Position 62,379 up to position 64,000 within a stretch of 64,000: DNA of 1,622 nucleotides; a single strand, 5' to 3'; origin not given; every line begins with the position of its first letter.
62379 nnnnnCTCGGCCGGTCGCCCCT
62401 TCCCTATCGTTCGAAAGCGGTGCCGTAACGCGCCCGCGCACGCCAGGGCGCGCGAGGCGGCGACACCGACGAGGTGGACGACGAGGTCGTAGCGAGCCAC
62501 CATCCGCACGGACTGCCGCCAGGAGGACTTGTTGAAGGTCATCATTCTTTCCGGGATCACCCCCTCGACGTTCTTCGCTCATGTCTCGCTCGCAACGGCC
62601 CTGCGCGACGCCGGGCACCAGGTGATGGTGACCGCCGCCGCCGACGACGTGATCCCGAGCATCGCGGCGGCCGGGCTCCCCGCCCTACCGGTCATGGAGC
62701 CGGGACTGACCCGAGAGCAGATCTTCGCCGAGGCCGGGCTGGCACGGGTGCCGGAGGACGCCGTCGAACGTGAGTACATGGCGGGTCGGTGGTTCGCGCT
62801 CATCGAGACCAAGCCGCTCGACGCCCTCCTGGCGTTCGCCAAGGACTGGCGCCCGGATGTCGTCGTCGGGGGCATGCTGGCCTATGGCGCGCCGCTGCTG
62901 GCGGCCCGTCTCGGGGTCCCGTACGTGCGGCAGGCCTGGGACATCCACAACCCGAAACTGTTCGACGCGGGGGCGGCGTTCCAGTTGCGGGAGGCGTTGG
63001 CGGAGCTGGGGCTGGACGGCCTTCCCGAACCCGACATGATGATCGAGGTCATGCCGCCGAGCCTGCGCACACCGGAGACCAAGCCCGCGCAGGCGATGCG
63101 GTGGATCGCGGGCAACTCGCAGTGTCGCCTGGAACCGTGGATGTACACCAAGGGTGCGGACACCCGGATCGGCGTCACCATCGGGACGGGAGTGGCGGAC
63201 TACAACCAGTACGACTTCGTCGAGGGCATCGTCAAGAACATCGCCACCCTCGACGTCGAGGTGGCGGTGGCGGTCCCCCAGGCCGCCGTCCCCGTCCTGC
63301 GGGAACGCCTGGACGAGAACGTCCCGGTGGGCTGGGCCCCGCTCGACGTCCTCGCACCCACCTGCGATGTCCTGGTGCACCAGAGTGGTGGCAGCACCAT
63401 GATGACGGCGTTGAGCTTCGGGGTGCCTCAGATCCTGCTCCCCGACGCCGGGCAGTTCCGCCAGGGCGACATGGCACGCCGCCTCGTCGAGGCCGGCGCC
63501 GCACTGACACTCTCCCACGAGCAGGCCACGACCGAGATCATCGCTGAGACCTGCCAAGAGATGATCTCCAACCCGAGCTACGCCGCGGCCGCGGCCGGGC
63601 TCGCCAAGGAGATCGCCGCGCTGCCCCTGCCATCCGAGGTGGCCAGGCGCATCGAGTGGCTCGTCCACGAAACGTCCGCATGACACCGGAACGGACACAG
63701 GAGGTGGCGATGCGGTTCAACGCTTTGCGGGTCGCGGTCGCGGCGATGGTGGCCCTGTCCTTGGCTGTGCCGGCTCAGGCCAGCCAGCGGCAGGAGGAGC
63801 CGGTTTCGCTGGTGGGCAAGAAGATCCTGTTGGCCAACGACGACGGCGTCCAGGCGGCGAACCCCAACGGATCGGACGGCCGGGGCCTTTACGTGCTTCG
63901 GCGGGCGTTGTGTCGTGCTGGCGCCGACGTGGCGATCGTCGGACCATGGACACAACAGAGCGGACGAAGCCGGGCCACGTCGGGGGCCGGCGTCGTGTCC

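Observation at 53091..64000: Edge of a rearranged rifamycin-type (ansamycin) cluster, probably making a new congener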

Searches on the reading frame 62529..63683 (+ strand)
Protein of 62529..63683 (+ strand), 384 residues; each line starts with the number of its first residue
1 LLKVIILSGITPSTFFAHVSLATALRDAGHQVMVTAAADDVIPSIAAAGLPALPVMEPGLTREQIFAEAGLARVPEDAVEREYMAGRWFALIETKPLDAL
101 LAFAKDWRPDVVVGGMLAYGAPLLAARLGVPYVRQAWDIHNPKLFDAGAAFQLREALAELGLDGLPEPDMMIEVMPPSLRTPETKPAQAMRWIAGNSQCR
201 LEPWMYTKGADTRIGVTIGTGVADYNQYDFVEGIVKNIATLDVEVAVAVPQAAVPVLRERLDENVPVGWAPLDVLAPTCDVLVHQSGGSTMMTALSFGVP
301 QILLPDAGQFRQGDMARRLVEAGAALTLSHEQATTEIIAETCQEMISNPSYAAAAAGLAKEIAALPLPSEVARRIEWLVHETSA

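Call 4: search_protein_families(library=pfam, proteins=[window:62529-63683:+])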
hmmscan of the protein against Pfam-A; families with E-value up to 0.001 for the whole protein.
window:62529-63683:+ (384 aa): 5 families
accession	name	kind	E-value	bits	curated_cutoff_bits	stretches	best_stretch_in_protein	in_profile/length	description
PF06722.18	EryCIII-like_C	-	8.5e-28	97.6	31.7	1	234-376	3-143/145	Erythromycin biosynthesis protein CIII-like, C-terminal domain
PF21036.3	EryCIII-like_N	-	1.9e-19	70.7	27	1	24-219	2-216/216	Erythromycin biosynthesis protein CIII-like, N-terminal domain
PF04101.22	Glyco_tran_28_C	-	3.7e-06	27.5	22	1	280-355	73-150/166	Glycosyltransferase family 28 C-terminal domain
PF13579.12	Glyco_trans_4_4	-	1.4e-05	26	29.7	1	20-148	9-109/158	Glycosyl transferase 4-like domain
PF00201.24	UDPGT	-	0.00023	20.6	19.5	1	267-355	327-415/499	UDP-glucoronosyl and UDP-glucosyl transferase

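Call 5: find_encoding_contigs(protein=window:62529-63683:+, flank=10000, max_places=6)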
Protein window:62529-63683:+ (384 aa): no gene with exactly this product is on record in the collection.

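Call 17: find_homologous_proteins(query=window:62532-63683:+, max_evalue=1e-20)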
Query window:62532-63683:+ (383 aa): 191 proteins with E <= 1e-20 among 8000 candidates; the best 120 are listed.
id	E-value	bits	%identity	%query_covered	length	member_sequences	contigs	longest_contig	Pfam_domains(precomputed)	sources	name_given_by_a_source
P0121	1.9e-248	842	100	100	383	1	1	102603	PF04101.23,PF13579.13,PF06722.19,PF21036.4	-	-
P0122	4.8e-229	778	90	100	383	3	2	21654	PF04101.23,PF13579.13,PF06722.19,PF21036.4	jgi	jgi:UDP:flavonoid glycosyltransferase YjiC (YdhE family)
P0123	2.3e-227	773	90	100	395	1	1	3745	PF04101.23,PF13579.13,PF06722.19,PF21036.4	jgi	jgi:UDP:flavonoid glycosyltransferase YjiC (YdhE family)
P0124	5.1e-221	752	87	99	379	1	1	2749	PF04101.23,PF13579.13,PF06722.19,PF21036.4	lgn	-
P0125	5.9e-214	729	86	100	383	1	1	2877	PF04101.23,PF13579.13,PF06722.19,PF21036.4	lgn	-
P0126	7.9e-214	728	84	100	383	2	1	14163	PF04101.23,PF06722.19,PF21036.4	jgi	-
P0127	6.6e-211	719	83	100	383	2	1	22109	PF06722.19,PF21036.4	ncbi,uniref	ncbi:glycosyltransferase [Actinophytocola sp.]|uniref:glycosyltransferase n=1 Tax=Actinophytocola sp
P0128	2.9e-209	713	82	100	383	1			PF06722.19,PF21036.4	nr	nr:hypothetical protein [uncultured bacterium]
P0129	8.8e-209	712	84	100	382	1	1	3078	PF06722.19,PF21036.4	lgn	-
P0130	4.8e-207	706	82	100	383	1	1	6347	PF13579.13,PF06722.19,PF21036.4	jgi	jgi:D-olivosyltransferase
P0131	1.2e-204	698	81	100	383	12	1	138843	PF00201.25,PF04101.23,PF13579.13,PF06722.19,PF21036.4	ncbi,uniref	ncbi:glycosyltransferase [Amycolatopsis sp. NPDC051102]|uniref:glycosyltransferase n=1 Tax=Amycolato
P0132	2.5e-203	694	83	99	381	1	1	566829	PF04101.23,PF06722.19,PF21036.4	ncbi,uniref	ncbi:glycosyltransferase [Amycolatopsis ultiminotia]|uniref:Glycosyltransferase n=1 Tax=Amycolatopsi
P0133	2.6e-203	694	81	100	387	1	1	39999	PF04101.23,PF13579.13,PF06722.19,PF21036.4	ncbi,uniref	ncbi:glycosyltransferase [Amycolatopsis sp. NPDC059021]|uniref:glycosyltransferase n=1 Tax=Amycolato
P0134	7.5e-202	689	80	100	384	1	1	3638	PF13579.13,PF13439.13,PF06722.19,PF21036.4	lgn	-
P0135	2.6e-188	644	77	100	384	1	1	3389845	PF13579.13,PF06722.19,PF21036.4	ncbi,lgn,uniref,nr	ncbi:glycosyltransferase [Amycolatopsis sp. PS_44_ISF1]|uniref:glycosyltransferase n=1 Tax=Amycolato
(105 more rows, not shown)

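Call 18: find_encoding_contigs(protein=P0132, flank=10000, max_places=2)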
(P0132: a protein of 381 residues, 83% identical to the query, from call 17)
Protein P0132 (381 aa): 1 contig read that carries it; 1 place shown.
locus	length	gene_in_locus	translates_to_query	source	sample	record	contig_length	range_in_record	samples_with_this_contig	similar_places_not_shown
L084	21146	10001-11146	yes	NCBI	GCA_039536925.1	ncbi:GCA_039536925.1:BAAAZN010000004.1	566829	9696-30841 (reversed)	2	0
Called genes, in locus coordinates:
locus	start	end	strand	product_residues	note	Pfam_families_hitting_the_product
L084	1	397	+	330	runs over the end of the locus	PF01408:GFO_IDH_MocA, PF22725:GFO_IDH_MocA_C3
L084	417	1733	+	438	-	PF00202:Aminotran_3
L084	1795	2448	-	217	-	PF00908:dTDP_sugar_isom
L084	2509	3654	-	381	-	PF21036:EryCIII-like_N, PF06722:EryCIII-like_C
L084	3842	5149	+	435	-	PF01041:DegT_DnrJ_EryC1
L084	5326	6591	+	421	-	PF00067:p450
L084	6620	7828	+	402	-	PF00067:p450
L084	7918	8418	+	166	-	PF01243:PNPOx_N, PF12900:Pyridox_ox_2 (weak)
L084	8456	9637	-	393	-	PF00067:p450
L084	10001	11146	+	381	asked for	PF21036:EryCIII-like_N, PF06722:EryCIII-like_C, PF04101:Glyco_tran_28_C (weak)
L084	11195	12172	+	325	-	PF01975:SurE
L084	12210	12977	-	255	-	PF13578:Methyltransf_24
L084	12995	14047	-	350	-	PF00248:Aldo_ket_red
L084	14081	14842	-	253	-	PF01370:Epimerase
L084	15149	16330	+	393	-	PF00067:p450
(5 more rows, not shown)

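Call 19: find_encoding_contigs(protein=P0127, flank=10000, max_places=2)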
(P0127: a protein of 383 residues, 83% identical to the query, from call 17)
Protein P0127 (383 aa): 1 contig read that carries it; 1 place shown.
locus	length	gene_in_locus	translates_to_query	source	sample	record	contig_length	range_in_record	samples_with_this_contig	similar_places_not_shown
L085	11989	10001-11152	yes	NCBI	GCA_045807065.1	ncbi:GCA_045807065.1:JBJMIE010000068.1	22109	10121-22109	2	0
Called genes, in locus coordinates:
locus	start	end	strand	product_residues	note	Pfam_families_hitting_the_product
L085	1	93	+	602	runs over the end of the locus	PF00005:ABC_tran, PF02463:SMC_N (faint), PF13304:AAA_21 (faint)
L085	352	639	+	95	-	-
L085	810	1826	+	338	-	PF22494:choice_anch_I (faint), PF10282:Lactonase (faint), PF02239:Cytochrom_D1 (weak), PF25174:Beta-prop_THOC3 (weak)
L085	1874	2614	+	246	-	PF14478:DUF4430 (weak)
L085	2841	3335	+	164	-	PF00293:NUDIX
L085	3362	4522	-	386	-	PF00067:p450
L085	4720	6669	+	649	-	PF07732:Cu-oxidase_3, PF07731:Cu-oxidase_2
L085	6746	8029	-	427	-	-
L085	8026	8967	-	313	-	PF02779:Transket_pyr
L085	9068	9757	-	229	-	PF00456:Transketolase_N, PF02775:TPP_enzyme_C (faint)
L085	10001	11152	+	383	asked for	PF21036:EryCIII-like_N, PF06722:EryCIII-like_C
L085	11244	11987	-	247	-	PF05711:TylF (weak), PF13578:Methyltransf_24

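Call 20: find_encoding_contigs(protein=P0122, flank=10000, max_places=4)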
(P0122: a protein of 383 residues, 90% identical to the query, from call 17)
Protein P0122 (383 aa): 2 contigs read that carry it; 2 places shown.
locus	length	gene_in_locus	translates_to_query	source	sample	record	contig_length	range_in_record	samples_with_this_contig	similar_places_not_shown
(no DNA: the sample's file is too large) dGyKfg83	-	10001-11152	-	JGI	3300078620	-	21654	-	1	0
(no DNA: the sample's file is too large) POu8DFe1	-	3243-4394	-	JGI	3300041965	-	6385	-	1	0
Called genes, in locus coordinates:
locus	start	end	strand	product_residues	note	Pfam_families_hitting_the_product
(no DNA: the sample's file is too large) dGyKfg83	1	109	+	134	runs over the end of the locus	PF00903:Glyoxalase, PF13669:Glyoxalase_4 (weak), PF18029:Glyoxalase_6 (weak)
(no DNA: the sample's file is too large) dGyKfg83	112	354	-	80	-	-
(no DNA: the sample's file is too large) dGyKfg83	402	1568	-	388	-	PF00067:p450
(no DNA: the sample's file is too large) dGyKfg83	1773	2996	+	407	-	PF16911:PapA_C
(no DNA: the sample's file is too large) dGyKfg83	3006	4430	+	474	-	PF03559:Hexose_dehydrat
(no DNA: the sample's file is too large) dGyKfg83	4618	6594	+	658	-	PF07732:Cu-oxidase_3, PF07731:Cu-oxidase_2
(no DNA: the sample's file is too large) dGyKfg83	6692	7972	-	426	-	PF00067:p450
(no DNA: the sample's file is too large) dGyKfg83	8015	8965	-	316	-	PF02779:Transket_pyr, PF02780:Transketolase_C (faint)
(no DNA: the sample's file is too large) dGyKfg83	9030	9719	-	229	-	PF00456:Transketolase_N, PF02775:TPP_enzyme_C (weak)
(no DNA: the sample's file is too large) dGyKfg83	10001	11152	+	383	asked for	PF13579:Glyco_trans_4_4 (weak), PF21036:EryCIII-like_N, PF06722:EryCIII-like_C, PF04101:Glyco_tran_28_C (weak)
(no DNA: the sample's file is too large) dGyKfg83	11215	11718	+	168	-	?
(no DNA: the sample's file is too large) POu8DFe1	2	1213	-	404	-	?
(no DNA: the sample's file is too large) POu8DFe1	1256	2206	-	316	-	PF02779:Transket_pyr, PF02780:Transketolase_C (faint)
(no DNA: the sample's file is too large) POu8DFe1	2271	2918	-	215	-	PF00456:Transketolase_N, PF02775:TPP_enzyme_C (weak)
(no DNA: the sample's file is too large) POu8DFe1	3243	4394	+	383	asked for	PF13579:Glyco_trans_4_4 (weak), PF21036:EryCIII-like_N, PF06722:EryCIII-like_C, PF04101:Glyco_tran_28_C (weak)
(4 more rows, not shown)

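Call 21: find_encoding_contigs(protein=P0126, flank=10000, max_places=3)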
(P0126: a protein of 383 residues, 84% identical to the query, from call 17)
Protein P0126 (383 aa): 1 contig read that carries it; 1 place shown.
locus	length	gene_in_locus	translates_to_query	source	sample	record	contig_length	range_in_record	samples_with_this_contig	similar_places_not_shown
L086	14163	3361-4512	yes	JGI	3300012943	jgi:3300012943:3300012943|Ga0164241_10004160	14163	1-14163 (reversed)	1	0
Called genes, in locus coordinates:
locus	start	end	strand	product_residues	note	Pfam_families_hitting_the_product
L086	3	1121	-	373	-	?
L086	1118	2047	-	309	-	PF02779:Transket_pyr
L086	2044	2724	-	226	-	PF00456:Transketolase_N, PF02775:TPP_enzyme_C (faint)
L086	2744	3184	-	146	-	PF01220:DHquinase_II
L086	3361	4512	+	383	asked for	PF21036:EryCIII-like_N, PF06722:EryCIII-like_C, PF04101:Glyco_tran_28_C (weak)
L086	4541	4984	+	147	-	PF01243:PNPOx_N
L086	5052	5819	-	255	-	PF13578:Methyltransf_24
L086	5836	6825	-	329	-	PF00248:Aldo_ket_red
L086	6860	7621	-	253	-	PF01370:Epimerase, PF16363:GDP_Man_Dehyd (weak)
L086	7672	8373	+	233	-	PF04264:YceI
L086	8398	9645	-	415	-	PF00196:GerE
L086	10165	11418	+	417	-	PF00067:p450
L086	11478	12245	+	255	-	PF00561:Abhydrolase_1 (faint), PF00975:Thioesterase, PF12697:Abhydrolase_6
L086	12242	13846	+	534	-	PF01039:Carboxyl_trans, PF03255:ACCA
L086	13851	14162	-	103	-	?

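Call 46: search_protein_families(library=ncbifam, proteins=[window:62532-63683:+], max_evalue=0.00001)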
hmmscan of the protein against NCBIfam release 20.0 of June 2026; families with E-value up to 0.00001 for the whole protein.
window:62532-63683:+ (383 aa): 5 families
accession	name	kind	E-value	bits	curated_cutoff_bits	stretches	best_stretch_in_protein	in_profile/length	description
TIGR04516.1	glycosyl_450act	subfamily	1.7e-53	182.2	440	2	169-380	205-416/418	activator-dependent family glycosyltransferase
TIGR01426.2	MGT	subfamily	2.5e-14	53.1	260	1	217-361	231-374/393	macrolide family glycosyltransferase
NF000362.1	self_GT_OleI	exception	1.4e-09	37.6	700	1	210-362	253-404/424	OleI family self-immunity macrolide glycosyltransferase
NF033129.1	macro_glyco_Mgt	subfamily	1.1e-07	31.2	700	0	203-363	219-377/393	macrolide-inactivating glycosyltransferase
TIGR01133.1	murG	equivalog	1.6e-06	27.4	250.25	0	279-359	257-338/353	undecaprenyldiphospho-muramoylpentapeptide beta-N-acetylglucosaminyltransferase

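Call 66: search_solved_structures(query=window:62532-63683:+, max_evalue=1e-25)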
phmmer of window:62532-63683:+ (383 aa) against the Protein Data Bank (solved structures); distinct sequences matched with E-value up to 1e-25: 14.
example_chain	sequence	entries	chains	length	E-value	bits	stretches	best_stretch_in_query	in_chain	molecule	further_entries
4rie_A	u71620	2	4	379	4.2e-95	322.7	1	1-379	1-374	Glycosyl transferase homolog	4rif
4rig_A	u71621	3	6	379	1.1e-93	318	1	1-379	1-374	Glycosyl transferase | Glycosyl transferase homolog,Glycosyl transferase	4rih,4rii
2p6p_A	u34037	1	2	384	1.2e-90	308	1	1-380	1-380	Glycosyl transferase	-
4g2t_A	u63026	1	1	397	2.5e-49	172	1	1-375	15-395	SsfS6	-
4fzr_A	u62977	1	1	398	2.5e-49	172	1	1-375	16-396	SsfS6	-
3wad_A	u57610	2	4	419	5.1e-30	108.5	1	10-371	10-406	Glycosyltransferase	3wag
3d0q_A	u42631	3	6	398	6e-30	108.3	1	2-374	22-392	Protein CalG3 | CalG3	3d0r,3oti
9ke1_A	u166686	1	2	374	9e-29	104.4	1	12-377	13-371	Rhamnosyltransferase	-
9ke2_A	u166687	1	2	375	2.2e-28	103.1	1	7-375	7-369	Rhamnosyltransferase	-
3uyk_A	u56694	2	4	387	8.4e-28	101.2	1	1-375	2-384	NDP-rhamnosyltransferase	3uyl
3tsa_A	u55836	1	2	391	1.1e-27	100.8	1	1-375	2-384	NDP-rhamnosyltransferase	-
4amb_A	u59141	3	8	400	3.3e-27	99.2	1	12-374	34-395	SNOGD | GLYCOSYL TRANSFERASE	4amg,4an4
2yjn_A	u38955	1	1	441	7.4e-27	98.1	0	171-375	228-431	GLYCOSYLTRANSFERASE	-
4ldp_A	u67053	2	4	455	9.1e-27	97.8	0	171-380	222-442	NDP-forosamyltransferase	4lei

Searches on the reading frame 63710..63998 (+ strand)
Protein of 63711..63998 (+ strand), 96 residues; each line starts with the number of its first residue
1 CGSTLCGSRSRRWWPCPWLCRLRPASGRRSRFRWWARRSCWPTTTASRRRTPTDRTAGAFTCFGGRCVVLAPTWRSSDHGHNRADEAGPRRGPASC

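Call 12: find_related_loci(query=window:63711-63998:+, collection=metagenome_contigs, flank=10000)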
Query window:63711-63998:+ (96 aa) in metagenome_contigs; peptide patterns used: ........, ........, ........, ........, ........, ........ (x = any residue, [..] = any of these).
600 stretches matched a pattern (row limit reached: there are more); 2 encode a relative of the query (tblastn E <= 1e-3); 2 distinct loci.
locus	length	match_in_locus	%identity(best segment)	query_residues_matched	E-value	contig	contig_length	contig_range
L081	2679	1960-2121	48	7-62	2e-7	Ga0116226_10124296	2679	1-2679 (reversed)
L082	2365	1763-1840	81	23-47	4e-7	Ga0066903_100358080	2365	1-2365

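Call 46: search_protein_families(library=ncbifam, proteins=[window:63710-63997:+], max_evalue=0.00001)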
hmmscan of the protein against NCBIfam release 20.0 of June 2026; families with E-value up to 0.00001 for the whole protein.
window:63710-63997:+ (96 aa): 2 families
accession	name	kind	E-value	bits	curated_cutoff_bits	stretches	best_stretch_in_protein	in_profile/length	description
NF001490.0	PRK00346.1-4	equivalog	2.1e-06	27.1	233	1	38-90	2-46/254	5'/3'-nucleotidase SurE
NF001493.0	PRK00346.2-3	equivalog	7e-06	25.8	230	0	38-91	6-54/269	5'/3'-nucleotidase SurE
